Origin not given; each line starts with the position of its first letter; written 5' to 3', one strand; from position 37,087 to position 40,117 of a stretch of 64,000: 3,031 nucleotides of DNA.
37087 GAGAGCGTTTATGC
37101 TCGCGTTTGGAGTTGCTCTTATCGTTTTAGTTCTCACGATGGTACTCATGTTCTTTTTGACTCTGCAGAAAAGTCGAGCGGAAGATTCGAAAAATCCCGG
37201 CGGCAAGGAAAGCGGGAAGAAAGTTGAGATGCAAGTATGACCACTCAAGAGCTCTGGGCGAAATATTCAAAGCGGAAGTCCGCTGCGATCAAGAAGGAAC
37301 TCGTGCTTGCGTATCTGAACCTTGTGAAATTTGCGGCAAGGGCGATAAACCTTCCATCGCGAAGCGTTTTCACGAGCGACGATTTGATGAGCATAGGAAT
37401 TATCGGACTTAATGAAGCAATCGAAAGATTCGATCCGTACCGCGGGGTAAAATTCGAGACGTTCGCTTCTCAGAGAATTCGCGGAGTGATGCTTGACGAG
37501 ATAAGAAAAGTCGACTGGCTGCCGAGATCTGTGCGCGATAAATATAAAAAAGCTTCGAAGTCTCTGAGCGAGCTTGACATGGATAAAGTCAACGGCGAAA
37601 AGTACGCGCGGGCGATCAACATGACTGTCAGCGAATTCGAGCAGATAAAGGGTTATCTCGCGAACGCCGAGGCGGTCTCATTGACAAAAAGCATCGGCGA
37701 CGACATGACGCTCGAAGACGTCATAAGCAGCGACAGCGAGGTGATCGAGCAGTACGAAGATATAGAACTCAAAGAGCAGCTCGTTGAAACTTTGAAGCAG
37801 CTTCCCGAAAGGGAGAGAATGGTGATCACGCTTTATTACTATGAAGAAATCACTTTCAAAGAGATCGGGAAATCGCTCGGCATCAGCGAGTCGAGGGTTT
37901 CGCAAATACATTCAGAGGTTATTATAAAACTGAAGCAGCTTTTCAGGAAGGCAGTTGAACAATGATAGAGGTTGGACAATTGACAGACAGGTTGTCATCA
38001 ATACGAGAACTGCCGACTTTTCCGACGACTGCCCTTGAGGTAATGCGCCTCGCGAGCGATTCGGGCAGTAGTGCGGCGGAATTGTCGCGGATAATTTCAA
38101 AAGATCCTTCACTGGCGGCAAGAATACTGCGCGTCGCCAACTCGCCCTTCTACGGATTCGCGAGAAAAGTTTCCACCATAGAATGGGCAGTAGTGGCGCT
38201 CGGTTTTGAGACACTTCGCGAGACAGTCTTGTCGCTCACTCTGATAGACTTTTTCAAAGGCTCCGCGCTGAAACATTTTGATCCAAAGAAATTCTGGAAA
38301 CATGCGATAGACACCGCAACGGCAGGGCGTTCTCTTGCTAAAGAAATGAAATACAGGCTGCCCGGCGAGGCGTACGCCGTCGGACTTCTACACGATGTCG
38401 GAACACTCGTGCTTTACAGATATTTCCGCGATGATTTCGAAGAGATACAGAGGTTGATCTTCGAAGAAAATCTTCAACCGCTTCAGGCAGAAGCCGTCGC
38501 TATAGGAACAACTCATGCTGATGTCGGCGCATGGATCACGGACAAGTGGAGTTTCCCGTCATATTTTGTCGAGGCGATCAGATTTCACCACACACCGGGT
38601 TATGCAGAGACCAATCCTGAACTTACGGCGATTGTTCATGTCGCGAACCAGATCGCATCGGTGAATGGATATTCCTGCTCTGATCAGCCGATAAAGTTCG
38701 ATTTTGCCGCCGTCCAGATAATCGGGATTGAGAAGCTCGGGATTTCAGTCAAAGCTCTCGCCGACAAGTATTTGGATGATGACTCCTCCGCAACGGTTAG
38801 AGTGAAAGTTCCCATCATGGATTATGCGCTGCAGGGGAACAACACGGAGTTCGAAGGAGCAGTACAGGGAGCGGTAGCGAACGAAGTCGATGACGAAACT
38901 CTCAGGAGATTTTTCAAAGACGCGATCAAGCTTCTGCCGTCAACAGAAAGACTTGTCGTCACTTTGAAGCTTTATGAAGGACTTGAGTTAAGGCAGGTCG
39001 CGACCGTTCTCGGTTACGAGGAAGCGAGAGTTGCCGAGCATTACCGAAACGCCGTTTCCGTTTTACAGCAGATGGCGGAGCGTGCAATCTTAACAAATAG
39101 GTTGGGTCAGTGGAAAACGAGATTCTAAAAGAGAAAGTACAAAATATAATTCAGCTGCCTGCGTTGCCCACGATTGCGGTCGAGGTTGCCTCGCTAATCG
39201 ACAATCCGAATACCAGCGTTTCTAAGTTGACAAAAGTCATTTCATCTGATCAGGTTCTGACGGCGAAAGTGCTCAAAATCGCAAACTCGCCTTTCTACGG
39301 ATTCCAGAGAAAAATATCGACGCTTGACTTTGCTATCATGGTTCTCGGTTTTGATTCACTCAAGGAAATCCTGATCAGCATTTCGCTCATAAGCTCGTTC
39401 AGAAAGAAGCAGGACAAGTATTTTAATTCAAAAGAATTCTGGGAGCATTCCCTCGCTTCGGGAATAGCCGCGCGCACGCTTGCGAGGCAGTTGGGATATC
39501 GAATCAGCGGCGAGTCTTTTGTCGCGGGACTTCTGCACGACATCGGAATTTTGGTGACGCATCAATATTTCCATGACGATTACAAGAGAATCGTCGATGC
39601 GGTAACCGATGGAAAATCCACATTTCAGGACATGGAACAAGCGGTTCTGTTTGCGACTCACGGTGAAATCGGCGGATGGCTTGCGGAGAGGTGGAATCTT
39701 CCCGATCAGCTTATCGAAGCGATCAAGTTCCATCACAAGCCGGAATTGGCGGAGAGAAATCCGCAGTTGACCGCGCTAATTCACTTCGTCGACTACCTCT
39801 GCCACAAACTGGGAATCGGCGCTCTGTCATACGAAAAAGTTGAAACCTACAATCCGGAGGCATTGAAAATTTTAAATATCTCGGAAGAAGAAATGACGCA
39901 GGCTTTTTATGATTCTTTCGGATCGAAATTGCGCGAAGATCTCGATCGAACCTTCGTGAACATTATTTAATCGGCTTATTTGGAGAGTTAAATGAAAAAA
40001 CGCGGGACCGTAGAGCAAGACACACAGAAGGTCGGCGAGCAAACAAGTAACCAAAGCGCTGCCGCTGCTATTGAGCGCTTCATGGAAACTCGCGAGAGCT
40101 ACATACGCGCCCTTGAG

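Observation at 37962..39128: HDOD domain fused to a stand-alone sigma-70 region 4, translationally coupled to fliA, in a cluster that lacks flgM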

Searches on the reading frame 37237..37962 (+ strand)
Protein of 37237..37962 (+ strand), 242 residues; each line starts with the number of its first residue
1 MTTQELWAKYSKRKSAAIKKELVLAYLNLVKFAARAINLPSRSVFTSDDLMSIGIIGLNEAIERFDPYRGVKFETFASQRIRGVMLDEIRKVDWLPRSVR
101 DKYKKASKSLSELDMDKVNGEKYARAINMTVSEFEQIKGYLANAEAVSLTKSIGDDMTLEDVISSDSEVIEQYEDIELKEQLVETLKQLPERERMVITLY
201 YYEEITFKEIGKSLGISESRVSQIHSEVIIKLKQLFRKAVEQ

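Call 3: search_protein_families(library=pfam, proteins=[window:37237-37962:+], max_evalue=1)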
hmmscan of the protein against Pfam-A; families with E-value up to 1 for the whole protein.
window:37237-37962:+ (242 aa): 12 families
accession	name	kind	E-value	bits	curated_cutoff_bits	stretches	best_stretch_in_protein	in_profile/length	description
PF04545.22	Sigma70_r4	-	5.8e-19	67.8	24.1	1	186-233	2-49/50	Sigma-70, region 4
PF04542.20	Sigma70_r2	-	2.8e-14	53.1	24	1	22-94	1-70/71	Sigma-70 region 2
PF08281.18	Sigma70_r4_2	-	3.5e-11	43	25.7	1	180-222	2-44/54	Sigma-70, region 4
PF13384.12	HTH_23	-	0.003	17.8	24.6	1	191-226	4-39/50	Homeodomain-like domain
PF07638.17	Sigma70_ECF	-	0.0034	17.8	21.1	1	171-222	118-169/185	ECF sigma factor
PF01399.33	PCI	-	0.0053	17.4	22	1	193-230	27-65/84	PCI domain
PF21476.4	PF0610-like_N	-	0.034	14.8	33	1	192-221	3-31/50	PF0610-like, N-terminal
PF04539.22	Sigma70_r3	-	0.042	14.4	25.3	0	102-167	5-70/78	Sigma-70 region 3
PF06530.18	Phage_antitermQ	-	0.064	13.6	26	1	180-222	54-96/118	Phage antitermination protein Q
PF13613.12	HTH_Tnp_4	-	0.089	12.9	27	1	188-235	2-50/53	Helix-turn-helix of DDE superfamily endonuclease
PF00196.25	GerE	-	0.13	12.4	23.5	1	188-233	2-46/57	Bacterial regulatory proteins, luxR family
PF02650.20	HTH_WhiA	-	0.81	10.6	27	1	170-222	20-74/84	WhiA C-terminal HTH domain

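Call 4: search_protein_families(library=ncbifam, proteins=[window:37237-37962:+], max_evalue=1)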
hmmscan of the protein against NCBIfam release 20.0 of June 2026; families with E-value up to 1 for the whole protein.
window:37237-37962:+ (242 aa): 106 families (the best 25 are shown)
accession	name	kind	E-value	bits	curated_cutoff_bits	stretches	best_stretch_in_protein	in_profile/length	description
TIGR02479.1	FliA_WhiG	subfamily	4.1e-63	213.1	189.6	1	22-235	1-222/224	FliA/WhiG family RNA polymerase sigma factor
NF004935.0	PRK06288.1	equivalog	3.6e-62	210.4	343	1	3-235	19-261/270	RNA polymerase sigma factor WhiG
NF005413.0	PRK06986.1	subfamily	1.7e-55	188.5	201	1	9-238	6-238/241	RNA polymerase sigma factor FliA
NF005809.0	PRK07670.1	equivalog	2.9e-55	187.5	326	1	3-239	9-253/255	FliA/WhiG family RNA polymerase sigma factor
NF004572.0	PRK05911.1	equivalog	1.4e-37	129.5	378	1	4-234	10-251/257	RNA polymerase sigma factor sigma-28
TIGR02937.1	sigma70-ECF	superfamily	2e-34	118.6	42.9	1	21-234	5-163/165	sigma-70 family RNA polymerase sigma factor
NF009091.0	PRK12427.1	equivalog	1.6e-32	113.1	339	1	21-237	19-232/233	FliA/WhiG family RNA polymerase sigma factor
TIGR02980.1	SigBFG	subfamily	1.2e-29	103.6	234.35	1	17-234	3-224/227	SigB/SigF/SigG family RNA polymerase sigma factor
NF005644.0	PRK07408.1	subfamily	1.9e-28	99.8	261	1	2-239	12-256/258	RNA polymerase sigma factor SigF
TIGR02997.1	Sig70-cyanoRpoD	subfamily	4e-22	78.8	384.5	1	17-233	74-298/298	RNA polymerase sigma factor, RpoD/SigA family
NF005514.0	PRK07122.1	subfamily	2.3e-21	76.1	372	1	45-234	65-261/264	RNA polymerase sigma factor SigF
TIGR02941.1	Sigma_B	equivalog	3.1e-21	76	315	1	7-235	19-252/255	RNA polymerase sigma factor SigB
TIGR02394.1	rpoS_proteo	equivalog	2.3e-20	73.3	378.7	1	8-238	37-276/285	RNA polymerase sigma factor RpoS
NF004471.0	PRK05803.1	subfamily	8.1e-20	71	252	2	142-239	130-231/235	RNA polymerase sporulation sigma factor SigK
TIGR02393.1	RpoD_Cterm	equivalog_domain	1.6e-19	70.5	354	1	20-238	3-230/238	RNA polymerase sigma factor RpoD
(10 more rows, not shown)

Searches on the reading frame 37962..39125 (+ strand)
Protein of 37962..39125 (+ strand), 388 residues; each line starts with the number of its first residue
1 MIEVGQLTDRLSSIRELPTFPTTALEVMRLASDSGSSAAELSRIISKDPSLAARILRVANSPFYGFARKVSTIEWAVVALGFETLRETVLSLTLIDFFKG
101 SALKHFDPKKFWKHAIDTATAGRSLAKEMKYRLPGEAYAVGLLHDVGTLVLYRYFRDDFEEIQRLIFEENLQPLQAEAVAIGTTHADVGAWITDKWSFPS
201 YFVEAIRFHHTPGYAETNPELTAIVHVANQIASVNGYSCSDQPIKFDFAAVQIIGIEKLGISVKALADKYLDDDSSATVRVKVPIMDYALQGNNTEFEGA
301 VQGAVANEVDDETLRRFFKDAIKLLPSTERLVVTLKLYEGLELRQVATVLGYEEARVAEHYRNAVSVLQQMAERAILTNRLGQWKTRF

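Call 3: search_protein_families(library=pfam, proteins=[window:37962-39125:+], max_evalue=1)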
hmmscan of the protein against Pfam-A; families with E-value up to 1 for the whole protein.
window:37962-39125:+ (388 aa): 4 families
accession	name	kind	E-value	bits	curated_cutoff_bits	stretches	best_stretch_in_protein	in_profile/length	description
PF08668.18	HDOD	-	2.6e-61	207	22.9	1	17-212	1-196/196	HDOD domain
PF01966.28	HD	-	3.2e-06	27.9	22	1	112-228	2-110/116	HD domain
PF04545.22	Sigma70_r4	-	0.00026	20.9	24.1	1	321-369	1-49/50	Sigma-70, region 4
PF08281.18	Sigma70_r4_2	-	0.00048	20.1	25.7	1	320-364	6-50/54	Sigma-70, region 4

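Call 4: search_protein_families(library=ncbifam, proteins=[window:37962-39125:+], max_evalue=1)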
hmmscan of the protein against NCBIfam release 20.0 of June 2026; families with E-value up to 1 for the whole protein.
window:37962-39125:+ (388 aa): 35 families (the best 25 are shown)
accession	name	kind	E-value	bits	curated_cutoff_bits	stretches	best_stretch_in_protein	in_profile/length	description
TIGR02479.1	FliA_WhiG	subfamily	2.6e-08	33.9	189.6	1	303-371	154-222/224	FliA/WhiG family RNA polymerase sigma factor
NF005413.0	PRK06986.1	subfamily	2.9e-08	33.9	201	1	258-371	125-235/241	RNA polymerase sigma factor FliA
NF004935.0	PRK06288.1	equivalog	3.7e-08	33.3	343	1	308-370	198-260/270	RNA polymerase sigma factor WhiG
TIGR02937.1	sigma70-ECF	superfamily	6.3e-07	29.2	42.9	1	304-371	97-164/165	sigma-70 family RNA polymerase sigma factor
TIGR00277.1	HDIG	domain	1.1e-06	28.4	27.6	1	111-210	5-82/84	HDIG domain-containing metalloprotein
TIGR02983.1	SigE-fam_strep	subfamily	5.3e-06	26.4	141.55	1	307-373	93-159/162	SigE family RNA polymerase sigma factor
TIGR02985.1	Sig70_bacteroi1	subfamily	1.4e-05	25.3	126.4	1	302-370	92-160/162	RNA polymerase sigma-70 factor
NF006550.0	PRK09047.1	equivalog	1.7e-05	24.4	173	1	306-374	121-189/194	RNA polymerase sigma factor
NF009166.1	PRK12513.1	equivalog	2e-05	24.4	206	1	288-370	102-184/193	RNA polymerase sigma factor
TIGR02984.1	Sig-70_plancto1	subfamily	7.9e-05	22.3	183.75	1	318-372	134-188/189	RNA polymerase sigma-70 factor, Planctomycetaceae-specific subfamily 1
TIGR02952.1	Sig70_famx2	equivalog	0.00044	20.2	206.45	1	315-371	113-169/170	ECF subfamily RNA polymerase sigma factor, BldN family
NF008888.0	PRK11922.1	equivalog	0.00055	19.6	204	1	302-376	126-200/231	RNA polymerase sigma factor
NF004572.0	PRK05911.1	equivalog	0.0011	18.4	378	1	309-365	190-246/257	RNA polymerase sigma factor sigma-28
NF058625.1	sigma_PG0214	equivalog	0.0012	18.5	130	1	304-357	93-146/170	GFO_1088 family ECF-type sigma factor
NF053879.1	RNAPolSigSigVBac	equivalog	0.0013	18.4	190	1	309-369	92-152/160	RNA polymerase sigma factor SigV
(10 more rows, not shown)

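Call 6: find_homologous_proteins(query=window:37962-39125:+)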
Query window:37962-39125:+ (388 aa): 938 proteins with E <= 0.001 among 8000 candidates; the best 120 are listed.
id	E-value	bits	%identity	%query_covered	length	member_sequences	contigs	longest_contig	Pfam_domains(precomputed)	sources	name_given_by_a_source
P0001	9.6e-253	856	100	100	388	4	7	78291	PF08668.19,PF01966.29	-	-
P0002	4.2e-200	682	78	100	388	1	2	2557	PF08668.19,PF01966.29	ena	-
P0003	1.0e-199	681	78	100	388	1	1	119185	PF08668.19,PF01966.29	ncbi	-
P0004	1.0e-196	671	78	100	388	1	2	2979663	PF08668.19,PF01966.29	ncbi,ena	ncbi:MAG: HDOD domain-containing protein [Candidatus Kryptoniota bacterium]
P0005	8.9e-195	665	76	100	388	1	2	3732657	PF08668.19,PF01966.29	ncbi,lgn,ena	-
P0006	2.2e-193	660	77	100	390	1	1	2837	PF08668.19,PF01966.29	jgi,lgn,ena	-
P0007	2.2e-193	660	74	100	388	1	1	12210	PF08668.19,PF01966.29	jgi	jgi:putative nucleotidyltransferase with HDIG domain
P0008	5.3e-193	659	75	100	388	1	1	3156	PF08668.19,PF01966.29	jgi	jgi:putative nucleotidyltransferase with HDIG domain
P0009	9.4e-193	658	76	100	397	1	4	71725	PF08668.19,PF01966.29,PF04545.23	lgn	-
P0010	1.8e-192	657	76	100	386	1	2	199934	PF08668.19,PF01966.29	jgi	jgi:putative nucleotidyltransferase with HDIG domain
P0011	4.3e-192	656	74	100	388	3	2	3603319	PF08668.19,PF01966.29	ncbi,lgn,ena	-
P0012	6.9e-192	655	75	100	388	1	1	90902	PF08668.19,PF01966.29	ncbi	-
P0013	9.2e-192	655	76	100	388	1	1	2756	PF08668.19,PF01966.29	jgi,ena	-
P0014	1.3e-191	655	74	100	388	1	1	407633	PF08668.19,PF01966.29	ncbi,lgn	-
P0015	1.8e-191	654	73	100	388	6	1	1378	PF08668.19,PF01966.29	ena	-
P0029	8.9e-183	625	72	100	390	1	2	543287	PF08668.19,PF01966.29,PF08281.19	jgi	jgi:RNA polymerase sigma factor (sigma-70 family)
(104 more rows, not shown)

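Call 26: predict_structure(alignment_id=A1)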
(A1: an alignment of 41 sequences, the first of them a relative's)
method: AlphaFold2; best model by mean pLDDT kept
length: 388 residues; sequences in the alignment: 41
mean_pLDDT: 77.7   pTM: 0.65
mean pLDDT of the five models: 77.7, 69.7, 67.0, 64.7, 64.4
residues with pLDDT >= 90: 115; 70-90: 180; 50-70: 51; < 50: 42
segments of 3 or more residues with pLDDT < 50: 274-309, 385-388
pLDDT, mean of each block of 10 residues (from residue 1): 74 81 80 73 87 82 60 83 75 69 77 88 90 87 92 90 95 95 95 91 97 96 97 89 91 89 85 47 30 26 32 69 82 72 72 85 87 69 43
secondary structure, 60 per line:
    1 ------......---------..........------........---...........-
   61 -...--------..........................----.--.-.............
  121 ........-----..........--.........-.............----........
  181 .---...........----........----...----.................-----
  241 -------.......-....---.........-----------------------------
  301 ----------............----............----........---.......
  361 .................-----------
elements in order: H7-12 H22-31 H38-45 H49-59 H73-98 H108-128 H134-143 H146-154 H156-168 H173-181 H185-195 H200-207 H219-235 H248-254 H256-259 H263-271 H311-322 H327-338 H343-350 H354-377

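Call 37: fold_search(model_id=the predicted structure, library=pdb)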
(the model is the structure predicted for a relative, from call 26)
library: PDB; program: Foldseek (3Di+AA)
matches with E <= 10: 355; with E <= 0.001: 12
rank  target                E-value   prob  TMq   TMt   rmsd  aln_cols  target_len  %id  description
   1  3hc1                  2.3e-10  1.00  0.48  0.60   7.4       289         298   24  Crystal structure of HDOD domain protein with unknown function (NP_953345.1) from GEOBACTER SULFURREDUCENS at 1.90 A res (released 2009-06-02)
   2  9qzk_A                9.4e-10  1.00  0.47  0.41   5.9       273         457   27  SadB of Pseudomonas aeruginosa (released 2025-05-28)
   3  3m1t                  1.3e-09  1.00  0.47  0.64   6.4       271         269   26  Crystal structure of Putative phosphohydrolase (YP_929327.1) from Shewanella amazonensis SB2B at 1.62 A resolution (released 2010-03-31)
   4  3p3q_B                2.4e-08  1.00  0.34  0.49  11.6       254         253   28  Crystal Structure of MmoQ Response regulator from Methylococcus capsulatus str. Bath at the resolution 2.4A, Northeast (released 2010-11-10)
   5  3p3q_A                5.4e-08  1.00  0.33  0.50  13.3       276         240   25  Crystal Structure of MmoQ Response regulator from Methylococcus capsulatus str. Bath at the resolution 2.4A, Northeast (released 2010-11-10)
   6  3mem                  7.9e-08  1.00  0.51  0.44   5.1       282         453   25  Crystal structure of a Putative signal transduction protein (Maqu_0641) from MARINOBACTER AQUAEOLEI VT8 at 2.25 A resolu (released 2010-05-19)
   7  3ljx                  3.3e-07  1.00  0.35  0.52  11.2       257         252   26  Crystal Structure of MmoQ Response regulator (fragment 20-298) from Methylococcus capsulatus str. Bath, Northeast Struct (released 2010-02-16)
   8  3i7a                  5.0e-07  1.00  0.39  0.51   8.7       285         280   17  Crystal structure of Putative metal-dependent phosphohydrolase (YP_926882.1) from Shewanella amazonensis SB2B at 2.06 A  (released 2009-07-21)
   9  1vqr_B                7.3e-06  1.00  0.36  0.48  11.4       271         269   21  Crystal structure of a virulence factor (cj0248) from campylobacter jejuni subsp. jejuni at 2.25 A resolution (released 2004-12-28)
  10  1vqr_A                9.8e-06  1.00  0.35  0.45  12.3       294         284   18  Crystal structure of a virulence factor (cj0248) from campylobacter jejuni subsp. jejuni at 2.25 A resolution (released 2004-12-28)
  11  1vqr_C                1.2e-05  1.00  0.34  0.44  11.7       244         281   22  Crystal structure of a virulence factor (cj0248) from campylobacter jejuni subsp. jejuni at 2.25 A resolution (released 2004-12-28)
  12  1vqr_D                1.4e-05  1.00  0.32  0.43  11.6       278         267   19  Crystal structure of a virulence factor (cj0248) from campylobacter jejuni subsp. jejuni at 2.25 A resolution (released 2004-12-28)
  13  9a7s_A                2.6e-03  0.99  0.17  0.25  25.4       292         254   13  Integrative model of RPSD-RPOB by crosslinking MS and deep learning (released 2024-09-18)
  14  7rdq_F                2.8e-03  0.91  0.16  0.18  28.0       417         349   16  Cryo-EM structure of Thermus thermophilus reiterative transcription complex with 11nt oligo-G RNA (released 2022-02-02)
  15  9fog_F                3.3e-03  0.92  0.15  0.18  26.1       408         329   13  Ap3G bound in de novo transcription initiation T. thermophilus RNA polymerase complex with TC DNA template (released 2025-12-17)
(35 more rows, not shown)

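Call 42: search_protein_representatives(protein=window:37962-39125:+)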
Query: 388 residues. Proteins with E-value up to 0.001 (for the whole library): 41871; up to 1e-10: 27439; up to 1e-30: 2254. The best 150 are listed.
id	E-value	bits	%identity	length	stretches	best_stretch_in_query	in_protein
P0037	1.3e-172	590.3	67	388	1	2-388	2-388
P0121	1.9e-66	241.1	29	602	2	5-246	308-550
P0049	2.5e-62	227.6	40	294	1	5-256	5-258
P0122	1.4e-58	215.2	44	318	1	14-239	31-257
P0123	1.4e-56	208.6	40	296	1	13-262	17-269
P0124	3.8e-55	203.9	42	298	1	6-234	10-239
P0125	3.8e-55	203.9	41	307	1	14-240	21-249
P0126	1.7e-52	195.2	42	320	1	12-238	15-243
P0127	2.6e-52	194.6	45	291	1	7-215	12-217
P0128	6.1e-52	193.4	39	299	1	5-234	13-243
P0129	2.1e-51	191.6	38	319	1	11-238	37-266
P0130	6.5e-51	190.0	41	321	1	8-213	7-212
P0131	1.0e-50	189.3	40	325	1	12-231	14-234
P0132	1.7e-50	188.7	39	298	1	5-234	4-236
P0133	2.8e-50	187.9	39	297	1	6-247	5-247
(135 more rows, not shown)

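Call 63: find_encoding_contigs(protein=P0029, flank=6000, max_places=2)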
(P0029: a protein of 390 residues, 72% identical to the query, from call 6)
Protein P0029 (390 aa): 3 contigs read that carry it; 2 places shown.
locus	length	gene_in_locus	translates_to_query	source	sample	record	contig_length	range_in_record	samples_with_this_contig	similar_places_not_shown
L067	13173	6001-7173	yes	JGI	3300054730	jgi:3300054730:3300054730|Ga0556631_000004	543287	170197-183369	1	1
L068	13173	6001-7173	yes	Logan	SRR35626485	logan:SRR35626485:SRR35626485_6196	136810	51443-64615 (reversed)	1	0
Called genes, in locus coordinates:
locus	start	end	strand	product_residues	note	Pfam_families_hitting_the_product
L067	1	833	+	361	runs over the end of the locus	PF01312:Bac_export_2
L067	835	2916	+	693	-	PF00771:FHIPEP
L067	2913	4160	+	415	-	PF00448:SRP54, PF13479:AAA_24 (faint)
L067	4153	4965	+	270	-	PF25199:nSTAND_NTPase5 (faint), PF10609:ParA, PF00142:Fer4_NifH (faint), PF01656:CbiA, PF06564:CBP_BcsQ (faint), PF13614:AAA_31, PF10609:ParA (weak)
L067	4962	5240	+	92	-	-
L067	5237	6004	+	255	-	PF04542:Sigma70_r2, PF08281:Sigma70_r4_2, PF04545:Sigma70_r4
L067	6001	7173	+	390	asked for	PF08668:HDOD, PF01966:HD (weak), PF08281:Sigma70_r4_2 (weak)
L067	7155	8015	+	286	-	PF08668:HDOD, PF01966:HD (weak)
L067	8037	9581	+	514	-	PF13185:GAF_2, PF01590:GAF, PF13492:GAF_3, PF00512:HisKA, PF02518:HATPase_c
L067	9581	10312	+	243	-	-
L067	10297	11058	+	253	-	PF00460:Flg_bb_rod, PF22692:LlgE_F_G_D1, PF06429:Flg_bbr_C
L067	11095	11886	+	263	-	PF00460:Flg_bb_rod, PF22692:LlgE_F_G_D1, PF06429:Flg_bbr_C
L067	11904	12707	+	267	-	PF13144:ChapFlgA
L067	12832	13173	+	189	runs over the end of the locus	PF02107:FlgH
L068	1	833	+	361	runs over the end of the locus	PF01312:Bac_export_2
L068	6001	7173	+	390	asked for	PF08668:HDOD, PF01966:HD (weak), PF08281:Sigma70_r4_2 (weak)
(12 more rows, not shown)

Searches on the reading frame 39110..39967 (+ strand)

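Call 3: search_protein_families(library=pfam, proteins=[window:39110-39967:+], max_evalue=1)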
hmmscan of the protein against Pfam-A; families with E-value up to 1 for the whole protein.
window:39110-39967:+ (286 aa): 3 families
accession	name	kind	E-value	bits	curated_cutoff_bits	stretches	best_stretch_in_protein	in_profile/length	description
PF08668.18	HDOD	-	2.2e-65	220.3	22.9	1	16-211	1-196/196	HDOD domain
PF01966.28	HD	-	4.7e-08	33.8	22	1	111-229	2-112/116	HD domain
PF20594.3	DUF6794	-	0.017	15.6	27.1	0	169-200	21-53/83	Domain of unknown function (DUF6794)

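Call 4: search_protein_families(library=ncbifam, proteins=[window:39110-39967:+], max_evalue=1)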
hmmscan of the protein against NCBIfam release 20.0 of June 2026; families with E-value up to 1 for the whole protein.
window:39110-39967:+ (286 aa): 6 families
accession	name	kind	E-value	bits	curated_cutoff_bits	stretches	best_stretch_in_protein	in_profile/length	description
TIGR00277.1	HDIG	domain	8.5e-09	35.2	27.6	1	110-210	5-83/84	HDIG domain-containing metalloprotein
NF005519.0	PRK07152.1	equivalog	6.9e-06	25.2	315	1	108-256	195-327/361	nicotinate-nucleotide adenylyltransferase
TIGR03319.1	RNase_Y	equivalog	6.6e-05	21.6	454.35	2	182-213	374-405/514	ribonuclease Y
NF009344.0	PRK12705.1-1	equivalog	0.00021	20.1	831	1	182-216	432-466/572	hypothetical protein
TIGR03276.1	Phn-HD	hypoth_equivalog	0.041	13.4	214.6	1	121-155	33-65/179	phosphonate degradation HD-domain oxygenase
TIGR01596.1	cas3_HD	equivalog_domain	0.043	13.9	43.45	1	112-236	3-114/178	CRISPR-associated endonuclease Cas3''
